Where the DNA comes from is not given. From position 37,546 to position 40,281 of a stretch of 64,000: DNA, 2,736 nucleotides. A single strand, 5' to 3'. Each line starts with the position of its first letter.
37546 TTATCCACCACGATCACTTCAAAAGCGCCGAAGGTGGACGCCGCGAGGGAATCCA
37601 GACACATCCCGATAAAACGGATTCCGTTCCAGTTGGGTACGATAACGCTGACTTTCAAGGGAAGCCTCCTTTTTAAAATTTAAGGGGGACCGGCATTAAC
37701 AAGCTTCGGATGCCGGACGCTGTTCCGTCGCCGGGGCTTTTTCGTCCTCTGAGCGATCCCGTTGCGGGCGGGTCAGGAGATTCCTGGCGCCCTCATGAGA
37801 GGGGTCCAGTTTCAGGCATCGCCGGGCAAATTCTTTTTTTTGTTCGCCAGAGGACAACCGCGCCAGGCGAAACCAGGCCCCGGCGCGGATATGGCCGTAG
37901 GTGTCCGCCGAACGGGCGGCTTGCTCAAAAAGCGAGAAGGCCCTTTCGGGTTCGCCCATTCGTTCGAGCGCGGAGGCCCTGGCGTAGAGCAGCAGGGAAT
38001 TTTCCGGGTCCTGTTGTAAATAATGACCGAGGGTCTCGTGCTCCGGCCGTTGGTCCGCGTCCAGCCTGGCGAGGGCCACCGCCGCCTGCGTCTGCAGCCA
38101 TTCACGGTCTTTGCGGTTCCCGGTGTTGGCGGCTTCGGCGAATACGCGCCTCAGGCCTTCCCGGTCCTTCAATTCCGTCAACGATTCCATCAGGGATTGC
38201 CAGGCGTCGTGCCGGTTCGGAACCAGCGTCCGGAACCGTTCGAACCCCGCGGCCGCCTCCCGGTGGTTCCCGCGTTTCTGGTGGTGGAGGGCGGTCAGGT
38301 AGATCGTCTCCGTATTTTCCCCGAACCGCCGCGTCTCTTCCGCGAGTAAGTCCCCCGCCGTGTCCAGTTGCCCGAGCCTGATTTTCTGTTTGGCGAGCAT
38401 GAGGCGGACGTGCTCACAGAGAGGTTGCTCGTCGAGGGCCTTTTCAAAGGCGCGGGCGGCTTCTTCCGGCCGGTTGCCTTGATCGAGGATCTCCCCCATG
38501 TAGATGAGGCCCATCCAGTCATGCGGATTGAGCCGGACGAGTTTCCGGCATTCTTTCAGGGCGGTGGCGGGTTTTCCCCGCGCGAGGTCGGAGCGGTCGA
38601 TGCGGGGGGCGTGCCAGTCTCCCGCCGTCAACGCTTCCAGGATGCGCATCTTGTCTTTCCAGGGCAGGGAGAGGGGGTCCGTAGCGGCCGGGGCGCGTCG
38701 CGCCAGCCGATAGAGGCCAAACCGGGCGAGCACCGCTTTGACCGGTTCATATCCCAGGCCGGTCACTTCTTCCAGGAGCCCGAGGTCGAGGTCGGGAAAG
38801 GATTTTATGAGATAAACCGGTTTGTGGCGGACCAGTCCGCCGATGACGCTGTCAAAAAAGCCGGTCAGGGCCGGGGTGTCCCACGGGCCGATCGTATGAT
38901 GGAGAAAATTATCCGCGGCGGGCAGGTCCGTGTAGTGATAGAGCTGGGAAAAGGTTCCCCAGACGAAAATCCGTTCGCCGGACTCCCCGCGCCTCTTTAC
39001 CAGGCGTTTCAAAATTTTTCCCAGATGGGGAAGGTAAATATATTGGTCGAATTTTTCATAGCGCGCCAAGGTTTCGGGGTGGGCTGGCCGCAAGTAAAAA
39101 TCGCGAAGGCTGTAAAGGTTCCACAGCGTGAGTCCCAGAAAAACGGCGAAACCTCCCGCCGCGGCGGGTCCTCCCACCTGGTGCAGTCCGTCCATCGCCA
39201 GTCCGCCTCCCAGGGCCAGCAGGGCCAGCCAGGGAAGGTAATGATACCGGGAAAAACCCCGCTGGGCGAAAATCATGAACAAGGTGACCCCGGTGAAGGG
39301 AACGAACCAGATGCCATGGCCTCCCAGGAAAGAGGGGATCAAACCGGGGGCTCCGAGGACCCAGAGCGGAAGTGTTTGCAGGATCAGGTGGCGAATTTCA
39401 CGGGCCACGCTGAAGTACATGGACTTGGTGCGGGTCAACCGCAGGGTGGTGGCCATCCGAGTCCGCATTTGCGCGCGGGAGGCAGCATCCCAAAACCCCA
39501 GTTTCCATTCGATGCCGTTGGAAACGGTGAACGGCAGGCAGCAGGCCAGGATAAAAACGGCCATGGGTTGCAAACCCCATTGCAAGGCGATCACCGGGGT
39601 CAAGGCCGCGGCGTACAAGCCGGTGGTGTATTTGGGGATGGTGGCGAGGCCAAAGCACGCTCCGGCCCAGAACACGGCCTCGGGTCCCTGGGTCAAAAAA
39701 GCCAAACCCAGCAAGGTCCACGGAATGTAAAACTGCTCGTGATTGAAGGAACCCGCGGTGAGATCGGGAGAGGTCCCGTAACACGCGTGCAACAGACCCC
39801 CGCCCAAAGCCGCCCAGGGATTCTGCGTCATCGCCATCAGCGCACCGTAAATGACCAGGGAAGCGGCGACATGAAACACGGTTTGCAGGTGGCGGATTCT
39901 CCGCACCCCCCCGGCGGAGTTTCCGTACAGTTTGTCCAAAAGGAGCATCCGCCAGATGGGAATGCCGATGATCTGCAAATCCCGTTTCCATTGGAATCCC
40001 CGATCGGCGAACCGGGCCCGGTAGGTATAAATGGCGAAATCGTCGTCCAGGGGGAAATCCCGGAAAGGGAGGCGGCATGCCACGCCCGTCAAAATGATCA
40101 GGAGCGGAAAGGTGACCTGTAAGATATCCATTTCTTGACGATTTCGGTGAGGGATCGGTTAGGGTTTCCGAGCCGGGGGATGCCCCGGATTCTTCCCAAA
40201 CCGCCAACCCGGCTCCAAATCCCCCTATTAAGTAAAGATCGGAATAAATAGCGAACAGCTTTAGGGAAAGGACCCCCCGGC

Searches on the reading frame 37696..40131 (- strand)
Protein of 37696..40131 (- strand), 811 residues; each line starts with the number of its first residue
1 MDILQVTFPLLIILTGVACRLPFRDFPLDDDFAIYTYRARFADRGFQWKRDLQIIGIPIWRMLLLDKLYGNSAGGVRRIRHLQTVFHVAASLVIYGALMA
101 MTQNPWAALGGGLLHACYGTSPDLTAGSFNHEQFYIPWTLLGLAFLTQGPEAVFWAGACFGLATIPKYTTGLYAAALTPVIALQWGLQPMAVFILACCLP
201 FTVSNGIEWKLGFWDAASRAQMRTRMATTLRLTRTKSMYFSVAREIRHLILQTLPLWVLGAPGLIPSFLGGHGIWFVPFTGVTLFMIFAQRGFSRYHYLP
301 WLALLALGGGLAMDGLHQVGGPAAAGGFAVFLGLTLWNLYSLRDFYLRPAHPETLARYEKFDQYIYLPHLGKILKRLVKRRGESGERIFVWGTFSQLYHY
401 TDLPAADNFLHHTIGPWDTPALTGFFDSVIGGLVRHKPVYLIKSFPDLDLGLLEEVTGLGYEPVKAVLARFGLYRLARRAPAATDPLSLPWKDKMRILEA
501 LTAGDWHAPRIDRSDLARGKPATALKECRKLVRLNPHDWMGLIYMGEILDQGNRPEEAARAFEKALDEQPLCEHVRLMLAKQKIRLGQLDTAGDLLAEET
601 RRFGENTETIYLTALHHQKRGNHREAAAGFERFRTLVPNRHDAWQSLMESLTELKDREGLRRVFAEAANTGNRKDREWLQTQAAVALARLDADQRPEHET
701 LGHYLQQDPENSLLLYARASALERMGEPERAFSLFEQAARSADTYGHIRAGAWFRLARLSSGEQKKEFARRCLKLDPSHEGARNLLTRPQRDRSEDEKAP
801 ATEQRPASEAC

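Call 8: search_protein_families(library=pfam, proteins=[window:37696-40131:-], max_evalue=0.001)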
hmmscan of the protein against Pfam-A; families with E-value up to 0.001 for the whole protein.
window:37696-40131:- (811 aa): 13 families
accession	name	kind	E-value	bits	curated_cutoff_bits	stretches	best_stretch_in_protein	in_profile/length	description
PF07719.23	TPR_2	-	3e-13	49.2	27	0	541-570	3-32/34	Tetratricopeptide repeat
PF13428.12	TPR_14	-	4.1e-12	46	23.5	0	714-759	3-44/44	Tetratricopeptide repeat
PF23914.1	TPR_CcmH_CycH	-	2.1e-09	37.9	42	1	535-640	46-154/158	Cytochrome c-type biogenesis protein H TPR domain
PF14559.12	TPR_19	-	2.6e-09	37.7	25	2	516-581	2-67/68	Tetratricopeptide repeat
PF13432.12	TPR_16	-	3.2e-08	34.3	32.7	1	514-570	6-62/65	Tetratricopeptide repeat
PF13431.12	TPR_17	-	8.1e-08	32.4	24.4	0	704-731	5-32/34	Tetratricopeptide repeat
PF13429.12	TPR_15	-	2.9e-06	27.3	26.2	1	551-738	89-274/280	Tetratricopeptide repeat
PF13174.12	TPR_6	-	3.5e-06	27.7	26.3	0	544-570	5-31/33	Tetratricopeptide repeat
PF13181.12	TPR_8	-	8.5e-06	26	25.7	0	546-570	8-32/34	Tetratricopeptide repeat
PF00515.34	TPR_1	-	1.3e-05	25.2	27.8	0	542-570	4-32/34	Tetratricopeptide repeat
PF12895.13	ANAPC3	-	4.4e-05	24.1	27.2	0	704-738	18-49/82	Anaphase-promoting complex, cyclosome, subunit 3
PF13371.12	TPR_9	-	0.0001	22.7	35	0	518-576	8-66/73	Tetratricopeptide repeat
PF13176.12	TPR_7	-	0.00091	19.6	27.9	0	716-742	3-29/36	Tetratricopeptide repeat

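Call 22: search_protein_families(library=ncbifam, proteins=[window:37696-40131:-], max_evalue=0.01)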
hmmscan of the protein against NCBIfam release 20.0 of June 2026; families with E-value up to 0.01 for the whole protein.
window:37696-40131:- (811 aa): 10 families
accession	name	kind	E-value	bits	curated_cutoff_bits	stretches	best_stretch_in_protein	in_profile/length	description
TIGR02917.1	PEP_TPR_lipo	equivalog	9.9e-12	43.6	312.2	1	515-667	509-661/899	XrtA/PEP-CTERM system TPR-repeat protein PrsT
NF040959.1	MamA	equivalog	5.8e-09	35.7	200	1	515-660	47-192/204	magnetosome protein MamA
TIGR02521.1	type_IV_pilW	equivalog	9e-07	28.7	154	0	698-747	51-100/234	type IV pilus biogenesis/stability protein PilW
NF052415.1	T3SS_chap_SctY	equivalog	1.7e-06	28.5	70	0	674-773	4-100/106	type III secretion apparatus assembly chaperone SctY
TIGR03939.1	PGA_TPR_OMP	equivalog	1.8e-06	26.5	366.65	1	556-697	103-244/800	poly-beta-1,6 N-acetyl-D-glucosamine export porin PgaA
NF033920.0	C39_PA2778_fam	equivalog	6.2e-06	25.8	150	0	582-669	165-252/255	PA2778 family cysteine peptidase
TIGR02552.1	LcrH_SycD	equivalog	0.00014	21.6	104.8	0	614-681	59-127/136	SycD/LcrH family type III secretion system chaperone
NF008520.0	PRK11447.1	equivalog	0.00035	18.5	858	0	602-775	598-773/1157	cellulose synthase complex outer membrane protein BcsC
NF033762.1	social_mot_Tgl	equivalog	0.0029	17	225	0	519-593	150-224/252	social motility TPR repeat lipoprotein Tgl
NF011721.1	PRK15174.1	equivalog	0.0043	15.3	1200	0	522-656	267-399/656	Vi polysaccharide transport protein VexE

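Call 52: search_protein_families(library=padloc, proteins=[window:37696-40131:-], max_evalue=0.001)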
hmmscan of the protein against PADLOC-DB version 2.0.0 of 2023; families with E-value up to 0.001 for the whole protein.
window:37696-40131:- (811 aa): 0 families

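Call 55: find_homologous_proteins(query=window:37696-40131:-, max_evalue=1e-10)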
Query window:37696-40131:- (811 aa): 172 proteins with E <= 1e-10 among 8000 candidates; the best 120 are listed.
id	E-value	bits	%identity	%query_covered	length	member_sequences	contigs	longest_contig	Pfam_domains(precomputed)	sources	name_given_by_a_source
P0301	0.0e+0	1157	64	97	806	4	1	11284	PF14559.13,PF24575.2,PF13431.13,PF23914.2,PF12895.14,PF13428.13,PF13181.13,PF07719.24,PF13174.13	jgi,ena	-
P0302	0.0e+0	1147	62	99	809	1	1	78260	PF14559.13,PF13431.13,PF23914.2,PF13371.13,PF12895.14,PF13428.13,PF13429.13,PF13181.13,PF07719.24,PF13174.13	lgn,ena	-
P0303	0.0e+0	1144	62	98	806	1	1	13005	PF14559.13,PF13431.13,PF23914.2,PF12895.14,PF13432.13,PF13428.13,PF13174.13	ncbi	-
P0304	0.0e+0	1139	63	100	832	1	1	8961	PF14559.13,PF23914.2,PF07719.24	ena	-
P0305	0.0e+0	1138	61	99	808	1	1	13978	PF14559.13,PF13431.13,PF23914.2,PF13371.13,PF12895.14,PF13432.13,PF13428.13,PF07719.24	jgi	-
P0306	0.0e+0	1135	62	97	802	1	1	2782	PF14559.13,PF24575.2,PF23914.2,PF12895.14,PF13428.13,PF07719.24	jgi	-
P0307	0.0e+0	1131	61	100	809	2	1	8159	PF14559.13,PF13431.13,PF23914.2,PF13371.13,PF13432.13,PF13428.13,PF13181.13,PF07719.24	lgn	-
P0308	0.0e+0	1119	62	97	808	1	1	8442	PF14559.13,PF13431.13,PF23914.2,PF12895.14,PF13428.13,PF07719.24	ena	-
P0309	0.0e+0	1119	62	97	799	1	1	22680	PF14559.13,PF13431.13,PF12895.14,PF13428.13,PF07719.24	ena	-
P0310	0.0e+0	1114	62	97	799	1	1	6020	PF14559.13,PF13431.13,PF23914.2,PF12895.14,PF13432.13,PF13428.13,PF13181.13,PF07719.24,PF13174.13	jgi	jgi:tetratricopeptide (TPR) repeat protein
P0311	0.0e+0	1113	61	99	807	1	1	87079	PF14559.13,PF23914.2,PF13371.13,PF00515.35,PF12895.14,PF13428.13,PF13429.13,PF13181.13,PF07719.24,PF13174.13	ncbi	-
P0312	0.0e+0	1112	62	97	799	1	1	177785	PF14559.13,PF13431.13,PF23914.2,PF13371.13,PF12895.14,PF13432.13,PF13428.13,PF13181.13,PF07719.24,PF13174.13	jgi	jgi:tetratricopeptide (TPR) repeat protein/membrane protein implicated in regulation of membrane pro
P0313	0.0e+0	1111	61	97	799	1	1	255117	PF14559.13,PF13431.13,PF23914.2,PF12895.14,PF13432.13,PF13428.13,PF13429.13,PF13181.13,PF07719.24,PF13174.13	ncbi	-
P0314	0.0e+0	1108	62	97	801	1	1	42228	PF14559.13,PF13431.13,PF13428.13,PF13181.13,PF07719.24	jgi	-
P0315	0.0e+0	1108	62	97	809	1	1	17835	PF13431.13,PF23914.2,PF13428.13,PF14559.13,PF13371.13,PF00515.35,PF12895.14,PF13432.13,PF13429.13,PF13181.13,PF07719.24,PF13174.13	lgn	-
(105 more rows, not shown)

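Call 64: search_solved_structures(query=A2, max_evalue=1)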
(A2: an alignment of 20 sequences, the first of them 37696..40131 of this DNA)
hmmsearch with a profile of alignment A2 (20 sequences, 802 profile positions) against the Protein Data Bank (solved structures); distinct sequences matched with E-value up to 1: 243 (the best 60 are shown).
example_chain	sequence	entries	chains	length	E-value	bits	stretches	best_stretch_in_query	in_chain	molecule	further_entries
9qhb_A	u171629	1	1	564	1.1e-35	126.4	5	517-678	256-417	Engineered tetratricopeptide repeat protein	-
9qhc_A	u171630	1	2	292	1.5e-27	99.4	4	518-649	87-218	Engineered tetratricopeptide repeat protein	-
8bu0_A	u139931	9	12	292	1.6e-20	76.2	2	516-651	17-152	Consensus tetratricopeptide repeat protein | Crystal structure of an 8-repeat consensus TPR superhelix with Zinc. | Monomer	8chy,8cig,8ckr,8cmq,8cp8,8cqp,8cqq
1w3b_A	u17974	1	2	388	2e-18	69.2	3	517-656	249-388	UDP-N-ACETYLGLUCOSAMINE--PEPTIDE N-ACETYLGLUCOSAMINYLTRANSFERASE 110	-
8bda_E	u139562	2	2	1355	2.2e-18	69.1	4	487-643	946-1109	Intraflagellar transport protein 139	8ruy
7ntf_A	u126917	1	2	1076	2.8e-18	68.8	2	517-670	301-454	Isoform 1 of UDP-N-acetylglucosamine--peptide N-acetylglucosaminyltransferase 110 kDa subu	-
6eou_A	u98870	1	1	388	3.8e-18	68.3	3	517-656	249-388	UDP-N-acetylglucosamine--peptide N-acetylglucosaminyltransferase 110 kDa subunit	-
7yea_A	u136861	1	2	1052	4.2e-18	68.2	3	517-671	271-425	UDP-N-acetylglucosamine--peptide N-acetylglucosaminyltransferase 110 kDa subunit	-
7yeh_B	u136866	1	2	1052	4.7e-18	68.1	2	517-670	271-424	UDP-N-acetylglucosamine--peptide N-acetylglucosaminyltransferase 110 kDa subunit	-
9g8o_B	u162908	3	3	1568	1.6e-13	53.1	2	513-688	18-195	Superkiller complex protein 3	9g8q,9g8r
7qdr_B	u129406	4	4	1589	1.9e-13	52.8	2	513-688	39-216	Tetratricopeptide repeat protein 37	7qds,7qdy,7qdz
6vbu_4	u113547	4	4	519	1.3e-12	50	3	523-647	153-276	Bardet-Biedl syndrome 4 protein homolog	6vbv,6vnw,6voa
6xt9_D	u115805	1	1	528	2e-12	49.5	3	522-648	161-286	Bardet-Biedl syndrome 4 protein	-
8hmc_C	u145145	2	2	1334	3e-12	48.9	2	521-642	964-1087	Tetratricopeptide repeat protein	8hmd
6b85_J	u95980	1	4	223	4e-11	45.1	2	520-594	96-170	TMHC4_R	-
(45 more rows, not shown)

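Call 75: predict_structure(alignment_id=A2)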
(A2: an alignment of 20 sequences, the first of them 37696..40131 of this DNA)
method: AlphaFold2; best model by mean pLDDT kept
length: 811 residues; sequences in the alignment: 20
mean_pLDDT: 83.5   pTM: 0.65
mean pLDDT of the five models: 83.5, 81.3, 80.8, 79.1, 79.0
residues with pLDDT >= 90: 331; 70-90: 364; 50-70: 88; < 50: 28
segments of 3 or more residues with pLDDT < 50: 505-510, 790-811
pLDDT, mean of each block of 10 residues (from residue 1): 85 93 79 64 71 63 69 74 91 94 91 88 60 88 93 96 88 95 96 96 89 83 79 66 83 88 86 90 89 77 93 88 84 88 87 80 80 91 88 76 75 65 85 90 81 93 79 91 89 87 54 63 76 68 87 92 89 89 95 94 87 95 95 88 92 94 89 86 93 90 92 92 91 93 82 93 92 89 76 36 29 32
secondary structure, 60 per line:
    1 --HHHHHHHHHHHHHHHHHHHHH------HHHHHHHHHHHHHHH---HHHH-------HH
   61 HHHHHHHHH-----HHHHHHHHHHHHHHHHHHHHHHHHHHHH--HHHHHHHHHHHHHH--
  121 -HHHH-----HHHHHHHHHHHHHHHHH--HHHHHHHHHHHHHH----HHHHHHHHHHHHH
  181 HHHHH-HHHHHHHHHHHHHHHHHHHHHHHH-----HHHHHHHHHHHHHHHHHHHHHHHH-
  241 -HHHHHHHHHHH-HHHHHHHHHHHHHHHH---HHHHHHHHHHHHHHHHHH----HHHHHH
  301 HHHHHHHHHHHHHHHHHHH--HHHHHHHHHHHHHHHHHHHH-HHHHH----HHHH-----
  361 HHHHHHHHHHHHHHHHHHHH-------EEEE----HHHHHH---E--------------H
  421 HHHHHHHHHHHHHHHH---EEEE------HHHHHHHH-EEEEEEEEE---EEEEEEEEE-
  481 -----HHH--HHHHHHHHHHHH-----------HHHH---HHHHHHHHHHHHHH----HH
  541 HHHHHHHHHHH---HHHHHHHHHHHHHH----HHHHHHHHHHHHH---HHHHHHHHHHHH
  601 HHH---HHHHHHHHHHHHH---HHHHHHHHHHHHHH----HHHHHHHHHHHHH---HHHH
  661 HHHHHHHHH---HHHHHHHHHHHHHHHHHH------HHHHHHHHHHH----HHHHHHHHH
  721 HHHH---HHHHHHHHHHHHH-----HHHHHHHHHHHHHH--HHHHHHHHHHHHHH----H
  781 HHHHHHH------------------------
elements in order (helices of 4 or more, strands of 3 or more residues): H3-23 H30-44 H48-51 H59-69 H75-102 H105-118 H122-125 H131-147 H150-163 H168-185 H187-210 H216-239 H242-252 H254-269 H273-290 H295-319 H322-341 H343-347 H352-355 H361-380 E388-391 H396-401 H420-436 E440-443 H450-457 E459-467 E471-479 H491-502 H514-517 H521-534 H539-551 H555-568 H573-585 H589-603 H607-619 H623-636 H641-653 H657-669 H673-690 H697-707 H712-724 H728-740 H746-759 H762-775 H780-787
